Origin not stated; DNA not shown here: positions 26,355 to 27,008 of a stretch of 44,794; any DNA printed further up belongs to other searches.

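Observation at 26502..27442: A duplicated small C4 Zn-ribbon protein coupled once to NADAR and once to a SUKH immunity gene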

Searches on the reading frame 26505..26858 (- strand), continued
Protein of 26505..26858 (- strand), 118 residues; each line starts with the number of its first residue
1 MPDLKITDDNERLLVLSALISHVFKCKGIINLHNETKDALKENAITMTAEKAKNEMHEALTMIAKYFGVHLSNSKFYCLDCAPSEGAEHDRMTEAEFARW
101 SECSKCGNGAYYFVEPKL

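Call 26: find_encoding_contigs(protein=P0041, flank=8000, max_places=3)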
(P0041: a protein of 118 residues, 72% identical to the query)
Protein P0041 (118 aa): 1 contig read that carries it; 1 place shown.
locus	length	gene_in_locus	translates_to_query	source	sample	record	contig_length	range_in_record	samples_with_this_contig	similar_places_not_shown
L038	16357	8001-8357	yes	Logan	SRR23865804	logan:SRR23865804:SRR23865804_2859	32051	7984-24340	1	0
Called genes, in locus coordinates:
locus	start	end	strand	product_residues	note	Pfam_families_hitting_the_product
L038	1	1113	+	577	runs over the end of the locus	PF09823:DUF2357, PF04411:PDDEXK_7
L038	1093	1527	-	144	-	PF03852:Vsr, PF04480:DUF559 (faint), PF18741:MTES_1575 (faint)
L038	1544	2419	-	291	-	-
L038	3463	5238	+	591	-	PF22548:AEP-TOTE (weak)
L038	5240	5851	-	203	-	-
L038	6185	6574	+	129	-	PF00436:SSB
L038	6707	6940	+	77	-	-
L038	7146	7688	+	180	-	PF04002:RadC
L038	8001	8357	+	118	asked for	-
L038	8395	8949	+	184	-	PF08719:NADAR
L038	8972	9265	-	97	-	-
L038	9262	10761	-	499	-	-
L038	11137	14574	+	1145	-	-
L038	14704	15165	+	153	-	-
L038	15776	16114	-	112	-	-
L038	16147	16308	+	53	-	-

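Call 27: find_encoding_contigs(protein=P0034, flank=8000, max_places=3)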
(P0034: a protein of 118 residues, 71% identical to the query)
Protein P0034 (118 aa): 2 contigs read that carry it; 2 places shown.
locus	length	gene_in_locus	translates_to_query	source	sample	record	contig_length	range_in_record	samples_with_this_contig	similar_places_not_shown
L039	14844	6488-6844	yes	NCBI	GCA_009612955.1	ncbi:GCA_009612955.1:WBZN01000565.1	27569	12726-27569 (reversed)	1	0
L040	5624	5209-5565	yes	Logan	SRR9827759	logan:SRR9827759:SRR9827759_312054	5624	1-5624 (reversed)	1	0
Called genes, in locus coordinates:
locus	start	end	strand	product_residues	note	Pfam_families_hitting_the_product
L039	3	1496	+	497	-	?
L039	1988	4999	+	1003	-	-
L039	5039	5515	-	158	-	-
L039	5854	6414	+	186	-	PF00589:Phage_integrase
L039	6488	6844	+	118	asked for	-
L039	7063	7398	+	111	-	PF00216:Bac_DNA_binding (faint)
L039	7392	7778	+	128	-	-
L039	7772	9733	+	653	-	-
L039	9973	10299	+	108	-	PF11523:DUF3223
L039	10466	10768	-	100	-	-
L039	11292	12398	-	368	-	PF01381:HTH_3, PF12844:HTH_19 (weak), PF06114:Peptidase_M78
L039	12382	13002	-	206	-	-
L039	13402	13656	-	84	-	-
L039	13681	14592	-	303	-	PF06114:Peptidase_M78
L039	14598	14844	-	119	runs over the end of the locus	PF13560:HTH_31, PF01381:HTH_3, PF12844:HTH_19, PF13443:HTH_26 (weak), PF22495:HTH_92 (weak)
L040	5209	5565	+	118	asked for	-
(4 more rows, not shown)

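Call 28: find_encoding_contigs(protein=P0048, flank=8000, max_places=2)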
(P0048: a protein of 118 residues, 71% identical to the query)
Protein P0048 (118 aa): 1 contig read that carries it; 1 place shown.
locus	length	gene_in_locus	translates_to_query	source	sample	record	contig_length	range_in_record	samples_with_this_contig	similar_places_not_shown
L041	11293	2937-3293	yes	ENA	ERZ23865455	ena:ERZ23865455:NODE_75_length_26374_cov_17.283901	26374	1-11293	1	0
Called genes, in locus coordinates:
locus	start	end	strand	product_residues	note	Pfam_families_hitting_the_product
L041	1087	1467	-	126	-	-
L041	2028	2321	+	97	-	-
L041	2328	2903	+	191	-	-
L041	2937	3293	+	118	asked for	-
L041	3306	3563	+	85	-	-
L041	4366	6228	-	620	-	-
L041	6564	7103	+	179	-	-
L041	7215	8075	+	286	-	-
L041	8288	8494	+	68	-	-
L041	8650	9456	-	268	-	-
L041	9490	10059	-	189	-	PF00589:Phage_integrase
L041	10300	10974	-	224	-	-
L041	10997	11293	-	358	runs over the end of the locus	-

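Call 29: find_encoding_contigs(protein=P0029, flank=8000, max_places=2)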
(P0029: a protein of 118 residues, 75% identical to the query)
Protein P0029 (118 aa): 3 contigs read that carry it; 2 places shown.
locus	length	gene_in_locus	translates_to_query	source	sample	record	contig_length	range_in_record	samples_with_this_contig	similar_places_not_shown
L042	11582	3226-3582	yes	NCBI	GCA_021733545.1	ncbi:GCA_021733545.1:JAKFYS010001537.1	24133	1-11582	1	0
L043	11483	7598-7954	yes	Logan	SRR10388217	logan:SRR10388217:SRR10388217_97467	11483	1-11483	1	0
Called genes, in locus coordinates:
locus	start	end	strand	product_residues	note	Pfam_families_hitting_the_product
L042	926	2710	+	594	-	-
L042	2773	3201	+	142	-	-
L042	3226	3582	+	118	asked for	-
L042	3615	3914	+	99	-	-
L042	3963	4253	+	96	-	PF01909:NTP_transf_2, PF18765:Polbeta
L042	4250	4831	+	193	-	PF01934:HepT-like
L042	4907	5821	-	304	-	-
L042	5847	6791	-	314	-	PF18735:HEPN_RiboL-PSP (weak)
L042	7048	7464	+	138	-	-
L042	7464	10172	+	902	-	PF03432:Relaxase (weak)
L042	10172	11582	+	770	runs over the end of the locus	PF02534:T4SS-DNA_transf, PF10412:TrwB_AAD_bind, PF12696:TraG-D_C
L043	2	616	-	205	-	?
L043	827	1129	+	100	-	-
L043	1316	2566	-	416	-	-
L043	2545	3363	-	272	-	-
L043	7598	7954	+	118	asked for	-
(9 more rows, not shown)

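Call 30: find_encoding_contigs(protein=P0006, flank=8000, max_places=2)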
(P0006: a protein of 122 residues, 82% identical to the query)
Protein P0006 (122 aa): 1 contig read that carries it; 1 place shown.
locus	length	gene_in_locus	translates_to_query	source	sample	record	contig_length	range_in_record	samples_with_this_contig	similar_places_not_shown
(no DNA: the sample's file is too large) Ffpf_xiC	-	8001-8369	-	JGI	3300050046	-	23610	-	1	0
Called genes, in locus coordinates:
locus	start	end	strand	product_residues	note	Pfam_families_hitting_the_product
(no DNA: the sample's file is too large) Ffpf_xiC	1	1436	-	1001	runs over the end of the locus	PF04313:HSDR_N, PF00270:DEAD (weak), PF04851:ResIII, PF18766:SWI2_SNF2, PF22679:T1R_D3-like, PF12008:EcoR124_C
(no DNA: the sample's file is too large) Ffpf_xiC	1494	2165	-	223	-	-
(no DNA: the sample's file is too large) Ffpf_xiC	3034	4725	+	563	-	PF22548:AEP-TOTE (weak)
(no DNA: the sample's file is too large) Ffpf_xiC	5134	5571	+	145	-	-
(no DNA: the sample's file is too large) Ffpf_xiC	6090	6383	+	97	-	PF11171:DUF2958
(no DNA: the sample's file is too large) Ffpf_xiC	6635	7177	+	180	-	PF04542:Sigma70_r2, PF08281:Sigma70_r4_2, PF04545:Sigma70_r4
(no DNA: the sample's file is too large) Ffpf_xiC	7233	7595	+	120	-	-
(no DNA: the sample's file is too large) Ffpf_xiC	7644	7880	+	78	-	-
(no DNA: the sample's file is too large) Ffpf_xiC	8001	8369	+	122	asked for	-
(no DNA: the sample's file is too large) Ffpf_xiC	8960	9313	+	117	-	PF00436:SSB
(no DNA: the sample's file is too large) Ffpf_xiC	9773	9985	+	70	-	-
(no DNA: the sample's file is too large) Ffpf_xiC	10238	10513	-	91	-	-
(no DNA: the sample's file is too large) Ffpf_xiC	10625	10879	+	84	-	?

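Call 31: find_encoding_contigs(protein=P0028, flank=8000, max_places=2)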
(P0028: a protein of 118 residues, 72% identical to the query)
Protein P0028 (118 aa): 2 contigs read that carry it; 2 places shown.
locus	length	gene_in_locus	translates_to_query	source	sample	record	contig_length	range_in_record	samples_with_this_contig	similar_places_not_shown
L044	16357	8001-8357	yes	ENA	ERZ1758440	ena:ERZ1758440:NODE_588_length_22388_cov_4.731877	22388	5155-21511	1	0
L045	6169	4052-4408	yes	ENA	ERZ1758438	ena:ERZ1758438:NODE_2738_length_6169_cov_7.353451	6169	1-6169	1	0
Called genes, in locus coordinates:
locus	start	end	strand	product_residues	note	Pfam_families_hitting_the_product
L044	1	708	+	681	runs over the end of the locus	-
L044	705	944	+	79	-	-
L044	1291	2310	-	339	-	-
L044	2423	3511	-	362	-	-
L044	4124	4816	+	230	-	-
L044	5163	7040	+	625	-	-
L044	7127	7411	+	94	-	-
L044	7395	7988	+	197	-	-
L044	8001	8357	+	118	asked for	-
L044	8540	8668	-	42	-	-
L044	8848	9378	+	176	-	PF00589:Phage_integrase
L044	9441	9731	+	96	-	-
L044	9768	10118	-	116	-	-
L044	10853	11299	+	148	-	-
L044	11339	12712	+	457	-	-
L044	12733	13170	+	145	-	-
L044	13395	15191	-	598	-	-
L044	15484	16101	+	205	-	-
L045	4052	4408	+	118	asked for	-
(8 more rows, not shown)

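Call 35: search_solved_structures(query=A2, max_evalue=10, show_alignments=3)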
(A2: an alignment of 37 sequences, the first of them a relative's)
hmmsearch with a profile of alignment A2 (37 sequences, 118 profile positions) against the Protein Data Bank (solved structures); distinct sequences matched with E-value up to 10: 0.
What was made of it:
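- Tried and rejected: PDB sequence profile (call 35);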

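Call 37: search_protein_families(library=phrogs, proteins=[window:26505-26858:-], max_evalue=1)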
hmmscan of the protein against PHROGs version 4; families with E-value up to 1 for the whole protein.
window:26505-26858:- (118 aa): 1 family
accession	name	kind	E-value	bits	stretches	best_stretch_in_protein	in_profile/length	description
phrog_10675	-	unknown function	0.041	15.1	1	72-109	2-40/98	-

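Call 38: search_protein_families(library=padloc, proteins=[window:26505-26858:-], max_evalue=1)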
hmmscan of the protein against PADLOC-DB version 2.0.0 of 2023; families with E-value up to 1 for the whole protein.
window:26505-26858:- (118 aa): 1 family
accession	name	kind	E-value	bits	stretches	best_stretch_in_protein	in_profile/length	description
PDLC00115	GajB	-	0.023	11.4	1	6-65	327-388/537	UrvD helicase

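Call 40: fold_search(model_id=the predicted structure, library=viral)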
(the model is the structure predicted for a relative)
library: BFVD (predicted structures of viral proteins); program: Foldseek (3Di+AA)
matches with E <= 10: 384; with E <= 0.001: 0
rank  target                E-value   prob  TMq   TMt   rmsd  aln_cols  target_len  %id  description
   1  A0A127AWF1            6.3e-01  0.35  0.40  0.49   9.2        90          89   16  Uncharacterized protein [Bacillus phage SP-15]
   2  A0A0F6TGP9            6.7e-01  0.75  0.40  0.51   4.7        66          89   17  Uncharacterized protein [Sinorhizobium phage phiM9]
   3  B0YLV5                7.2e-01  0.33  0.31  0.40   4.1        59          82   17  Uncharacterized protein [Glossina hytrovirus (isolate Glossina pallidipes/Ethiopia/Seibersdorf/-)]
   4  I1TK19                7.7e-01  0.35  0.30  0.45   4.8        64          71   17  (no name in the UniProt tables at hand)
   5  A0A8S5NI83            8.2e-01  0.57  0.36  0.60   6.9        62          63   19  Uncharacterized protein [Siphoviridae sp. cttFh17]
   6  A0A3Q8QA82            8.2e-01  0.54  0.36  0.39  15.9        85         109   10  (no name in the UniProt tables at hand)
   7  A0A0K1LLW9            9.3e-01  0.44  0.40  0.25  11.5        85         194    7  Nucleotide pyrophosphohydrolase [Rhodobacter phage RcSpartan]
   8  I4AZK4                1.0e+00  0.15  0.35  0.19   9.5       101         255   11  (no name in the UniProt tables at hand)
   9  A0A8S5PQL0            1.1e+00  0.15  0.39  0.36  10.8       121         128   17  Trm112p-like protein [Siphoviridae sp. ct96x5]
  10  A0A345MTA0            1.2e+00  0.75  0.44  0.58   2.3        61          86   20  (no name in the UniProt tables at hand)
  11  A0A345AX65            1.2e+00  0.14  0.33  0.25  13.3        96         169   17  (no name in the UniProt tables at hand)
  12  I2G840                1.2e+00  0.11  0.31  0.37  11.4       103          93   16  Uncharacterized protein [Salmonella phage vB_SenS-Ent1]
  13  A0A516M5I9            1.4e+00  0.20  0.30  0.43   9.2        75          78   16  (no name in the UniProt tables at hand)
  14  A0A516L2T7            1.5e+00  0.54  0.49  0.66   5.4        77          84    5  (no name in the UniProt tables at hand)
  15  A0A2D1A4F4            1.7e+00  0.41  0.44  0.67   7.8        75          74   15  Uncharacterized protein [Rhodococcus phage Trina]
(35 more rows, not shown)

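Call 42: find_encoding_contigs(protein=P0072, flank=5000, max_places=3)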
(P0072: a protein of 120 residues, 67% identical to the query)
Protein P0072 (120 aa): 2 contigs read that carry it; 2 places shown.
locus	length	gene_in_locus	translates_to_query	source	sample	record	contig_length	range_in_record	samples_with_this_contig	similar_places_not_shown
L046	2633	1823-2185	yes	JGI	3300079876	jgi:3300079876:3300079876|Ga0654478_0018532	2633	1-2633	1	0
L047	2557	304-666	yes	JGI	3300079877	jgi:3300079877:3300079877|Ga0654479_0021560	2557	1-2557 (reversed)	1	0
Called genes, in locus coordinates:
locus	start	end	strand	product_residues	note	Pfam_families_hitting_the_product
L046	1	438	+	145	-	?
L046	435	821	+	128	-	PF14430:Imm1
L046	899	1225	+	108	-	-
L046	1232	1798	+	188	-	PF08719:NADAR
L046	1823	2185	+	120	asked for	-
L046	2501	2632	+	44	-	?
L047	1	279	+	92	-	?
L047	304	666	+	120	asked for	-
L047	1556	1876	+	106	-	-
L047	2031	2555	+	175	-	?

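Call 46: search_protein_families(library=pfam, proteins=[L038:9265-10932:-, L038:8975-9265:-, L042:2773-3198:+, L044:7374-7985:+, L010:5386-5991:+, L004:6390-6653:+, L020:6793-7224:+, L046:899-1222:+, L027:7198-7563:+, L046:1-435:+], max_evalue=0.05)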
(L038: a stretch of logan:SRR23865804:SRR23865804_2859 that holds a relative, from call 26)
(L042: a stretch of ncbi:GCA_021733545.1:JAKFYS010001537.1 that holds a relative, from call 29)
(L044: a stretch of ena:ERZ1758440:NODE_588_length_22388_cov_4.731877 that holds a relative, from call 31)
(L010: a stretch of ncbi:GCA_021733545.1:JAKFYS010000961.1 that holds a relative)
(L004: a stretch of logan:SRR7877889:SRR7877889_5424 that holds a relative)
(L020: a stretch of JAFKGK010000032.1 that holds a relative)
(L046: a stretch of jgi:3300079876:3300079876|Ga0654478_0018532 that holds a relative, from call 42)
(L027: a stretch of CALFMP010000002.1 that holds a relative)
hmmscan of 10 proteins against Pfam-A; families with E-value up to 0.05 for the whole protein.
L038:9265-10932:- (556 aa): 0 families

L038:8975-9265:- (97 aa): 0 families

L042:2773-3198:+ (142 aa): 0 families

L044:7374-7985:+ (204 aa): 1 family
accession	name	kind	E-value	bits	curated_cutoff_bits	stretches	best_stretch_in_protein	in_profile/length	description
PF12441.14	CopG_antitoxin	-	0.0012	20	28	1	62-94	45-77/79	CopG antitoxin of type II toxin-antitoxin system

L010:5386-5991:+ (202 aa): 2 families
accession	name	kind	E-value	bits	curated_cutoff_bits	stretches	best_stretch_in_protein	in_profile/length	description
PF12441.14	CopG_antitoxin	-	5.2e-06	27.5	28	1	54-88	44-78/79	CopG antitoxin of type II toxin-antitoxin system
PF07357.16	DRAT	-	0.0045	16.6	25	1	74-190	12-128/256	Dinitrogenase reductase ADP-ribosyltransferase (DRAT)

L004:6390-6653:+ (88 aa): 0 families

L020:6793-7224:+ (144 aa): 1 family
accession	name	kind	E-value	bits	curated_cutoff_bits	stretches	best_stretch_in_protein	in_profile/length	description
PF01402.27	RHH_1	-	3.4e-05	24.1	20.5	1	15-47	5-37/39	Ribbon-helix-helix protein, copG family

L046:899-1222:+ (108 aa): 0 families

L027:7198-7563:+ (122 aa): 2 families
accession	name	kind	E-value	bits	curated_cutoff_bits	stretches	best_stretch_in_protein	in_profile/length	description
PF18480.7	DUF5615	-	3.6e-14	53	23.8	1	4-88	2-80/110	Domain of unknown function (DUF5615)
PF18478.7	PIN_10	-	0.014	15.9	26.2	1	4-58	2-59/84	PIN like domain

L046:1-435:+ (145 aa): 1 family
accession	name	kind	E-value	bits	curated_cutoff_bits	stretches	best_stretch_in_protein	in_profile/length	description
PF14428.12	DddA-like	-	1.4e-13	51.3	25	1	40-139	20-129/137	Double-stranded DNA deaminase toxin A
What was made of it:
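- Tried and rejected: The BrnA-like upstream protein had a weak DRAT hit (E = 0.0045; call 46).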

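Call 59: find_related_loci(query=A2, collection=metagenome_contigs, flank=5000)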
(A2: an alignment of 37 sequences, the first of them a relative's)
Query A2 (118 aa) in metagenome_contigs; peptide patterns used: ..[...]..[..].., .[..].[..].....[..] (x = any residue, [..] = any of these).
160 stretches matched a pattern; 36 encode a relative of the query (tblastn E <= 1e-3); 36 distinct loci.
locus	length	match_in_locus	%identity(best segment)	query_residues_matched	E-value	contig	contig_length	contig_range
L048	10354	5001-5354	100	1-118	2e-79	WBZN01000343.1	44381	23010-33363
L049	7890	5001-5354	100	1-118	2e-79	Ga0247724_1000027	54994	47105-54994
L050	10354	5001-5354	89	1-118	2e-70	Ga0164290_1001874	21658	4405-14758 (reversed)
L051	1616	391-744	83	1-118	3e-70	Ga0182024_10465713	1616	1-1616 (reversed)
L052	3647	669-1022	78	1-118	6e-63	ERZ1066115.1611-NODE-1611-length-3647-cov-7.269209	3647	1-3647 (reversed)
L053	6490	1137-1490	78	1-118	6e-63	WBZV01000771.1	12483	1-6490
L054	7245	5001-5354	78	1-118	6e-63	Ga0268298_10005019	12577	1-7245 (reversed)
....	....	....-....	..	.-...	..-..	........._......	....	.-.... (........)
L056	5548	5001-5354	78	1-118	1e-62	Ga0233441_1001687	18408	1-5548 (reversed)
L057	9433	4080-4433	78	1-118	3e-62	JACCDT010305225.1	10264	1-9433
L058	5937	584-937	78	1-118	3e-62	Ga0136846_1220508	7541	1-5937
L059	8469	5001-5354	75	1-118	2e-61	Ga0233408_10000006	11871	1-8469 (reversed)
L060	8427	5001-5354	75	1-118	2e-61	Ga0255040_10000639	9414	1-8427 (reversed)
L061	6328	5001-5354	75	1-118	2e-61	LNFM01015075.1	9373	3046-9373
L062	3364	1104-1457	75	1-118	2e-61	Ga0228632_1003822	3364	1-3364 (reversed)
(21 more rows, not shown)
